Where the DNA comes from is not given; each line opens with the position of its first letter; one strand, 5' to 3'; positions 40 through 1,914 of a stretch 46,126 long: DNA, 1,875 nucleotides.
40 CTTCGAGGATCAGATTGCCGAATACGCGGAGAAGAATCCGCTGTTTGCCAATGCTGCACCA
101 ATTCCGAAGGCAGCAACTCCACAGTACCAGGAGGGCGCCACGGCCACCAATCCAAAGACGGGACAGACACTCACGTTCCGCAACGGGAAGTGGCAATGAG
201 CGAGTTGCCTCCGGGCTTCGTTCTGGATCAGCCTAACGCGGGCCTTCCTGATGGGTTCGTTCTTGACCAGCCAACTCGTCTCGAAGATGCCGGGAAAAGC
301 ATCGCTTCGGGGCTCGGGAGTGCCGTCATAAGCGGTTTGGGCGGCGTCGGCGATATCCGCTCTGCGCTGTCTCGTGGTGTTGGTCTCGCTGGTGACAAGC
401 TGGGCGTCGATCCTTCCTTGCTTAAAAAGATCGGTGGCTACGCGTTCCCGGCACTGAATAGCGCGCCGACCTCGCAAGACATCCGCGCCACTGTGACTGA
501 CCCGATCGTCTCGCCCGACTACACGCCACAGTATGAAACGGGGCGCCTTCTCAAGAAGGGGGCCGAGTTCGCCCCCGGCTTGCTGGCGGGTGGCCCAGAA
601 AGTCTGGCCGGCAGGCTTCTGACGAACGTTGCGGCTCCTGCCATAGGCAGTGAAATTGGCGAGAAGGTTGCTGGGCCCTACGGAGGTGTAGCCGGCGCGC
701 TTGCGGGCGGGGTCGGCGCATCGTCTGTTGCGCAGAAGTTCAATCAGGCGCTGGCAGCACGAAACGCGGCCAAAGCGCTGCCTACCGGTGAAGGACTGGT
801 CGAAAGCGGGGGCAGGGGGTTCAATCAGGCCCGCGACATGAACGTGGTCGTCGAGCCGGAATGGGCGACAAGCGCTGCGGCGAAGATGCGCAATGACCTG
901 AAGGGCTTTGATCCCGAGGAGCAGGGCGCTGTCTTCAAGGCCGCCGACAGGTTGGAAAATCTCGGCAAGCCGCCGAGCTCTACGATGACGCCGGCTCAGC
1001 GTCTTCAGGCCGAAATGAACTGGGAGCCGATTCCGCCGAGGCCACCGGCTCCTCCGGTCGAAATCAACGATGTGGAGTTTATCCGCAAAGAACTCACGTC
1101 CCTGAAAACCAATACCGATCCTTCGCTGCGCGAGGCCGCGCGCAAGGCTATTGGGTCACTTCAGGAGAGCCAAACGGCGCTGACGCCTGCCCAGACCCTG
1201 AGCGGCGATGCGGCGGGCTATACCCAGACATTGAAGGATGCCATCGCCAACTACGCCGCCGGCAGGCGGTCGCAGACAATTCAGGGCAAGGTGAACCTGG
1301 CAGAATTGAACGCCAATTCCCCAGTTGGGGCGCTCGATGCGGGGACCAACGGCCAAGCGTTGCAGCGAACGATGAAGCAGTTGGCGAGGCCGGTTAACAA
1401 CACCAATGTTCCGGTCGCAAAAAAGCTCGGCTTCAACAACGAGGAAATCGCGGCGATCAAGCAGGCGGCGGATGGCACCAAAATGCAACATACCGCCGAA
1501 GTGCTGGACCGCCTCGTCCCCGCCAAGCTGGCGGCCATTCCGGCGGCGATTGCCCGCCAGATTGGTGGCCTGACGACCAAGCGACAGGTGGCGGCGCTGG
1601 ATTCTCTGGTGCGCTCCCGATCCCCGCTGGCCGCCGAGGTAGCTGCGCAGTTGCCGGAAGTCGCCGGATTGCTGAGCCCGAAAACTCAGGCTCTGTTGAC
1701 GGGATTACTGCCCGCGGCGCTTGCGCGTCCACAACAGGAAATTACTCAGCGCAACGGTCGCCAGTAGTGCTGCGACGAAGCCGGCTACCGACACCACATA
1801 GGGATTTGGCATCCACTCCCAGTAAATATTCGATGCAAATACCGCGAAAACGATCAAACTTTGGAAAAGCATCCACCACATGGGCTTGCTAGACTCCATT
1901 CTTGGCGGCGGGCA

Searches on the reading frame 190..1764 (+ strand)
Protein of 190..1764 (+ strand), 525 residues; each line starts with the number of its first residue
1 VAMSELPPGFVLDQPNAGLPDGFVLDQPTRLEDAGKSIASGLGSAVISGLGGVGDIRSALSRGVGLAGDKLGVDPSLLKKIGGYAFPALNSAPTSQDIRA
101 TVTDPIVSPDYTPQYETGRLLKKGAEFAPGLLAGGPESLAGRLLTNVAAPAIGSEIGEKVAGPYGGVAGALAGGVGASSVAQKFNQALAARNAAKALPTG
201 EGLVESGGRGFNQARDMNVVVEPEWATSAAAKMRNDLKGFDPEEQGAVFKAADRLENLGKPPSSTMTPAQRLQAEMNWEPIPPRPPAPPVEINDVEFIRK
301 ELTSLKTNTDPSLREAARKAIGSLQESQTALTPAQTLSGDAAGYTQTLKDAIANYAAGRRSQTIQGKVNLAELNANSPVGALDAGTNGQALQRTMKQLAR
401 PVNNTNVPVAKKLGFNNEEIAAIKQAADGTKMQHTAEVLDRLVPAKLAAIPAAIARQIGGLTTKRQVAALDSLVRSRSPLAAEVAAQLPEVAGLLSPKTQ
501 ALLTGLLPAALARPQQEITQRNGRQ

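Call 68: search_protein_families(library=pfam, alignment_id=A3, max_evalue=0.0001)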
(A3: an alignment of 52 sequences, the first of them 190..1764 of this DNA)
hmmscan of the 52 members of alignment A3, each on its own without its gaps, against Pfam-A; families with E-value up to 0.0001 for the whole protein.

A. member 1, window:190-1764:+ (525 aa): 0 families

B. families by the number of members that match (of 52 scanned): 21 families
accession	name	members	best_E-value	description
PF13392.12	HNH_3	2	2.6e-11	HNH endonuclease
PF00959.24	Phage_lysozyme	1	8.6e-36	Phage lysozyme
PF18013.6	Phage_lysozyme2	1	4.1e-32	Phage tail lysozyme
PF10073.14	GapR_DNA-bd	1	2.3e-26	GapR-like, DNA-binding domain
PF08299.17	Bac_DnaA_C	1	4e-23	Bacterial dnaA protein helix-turn-helix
PF14359.12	DUF4406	1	2.4e-21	Domain of unknown function (DUF4406)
PF04098.21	Rad52_Rad22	1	5.1e-19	Rad52/22 family double-strand break repair protein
PF05063.20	MT-A70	1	1.4e-13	MT-A70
PF13482.12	RNase_H_2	1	2.4e-12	RNase_H superfamily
PF06147.18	DUF968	1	6e-12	Protein of unknown function (DUF968)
PF07484.17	Collar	1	2.6e-11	Phage Tail Collar Domain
PF05014.21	Nuc_deoxyrib_tr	1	5.2e-11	Nucleoside 2-deoxyribosyltransferase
PF00145.23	DNA_methylase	1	3.1e-09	C-5 cytosine-specific DNA methylase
PF13560.12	HTH_31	1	1e-08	Helix-turn-helix domain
PF00589.27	Phage_integrase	1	1.4e-07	Phage integrase family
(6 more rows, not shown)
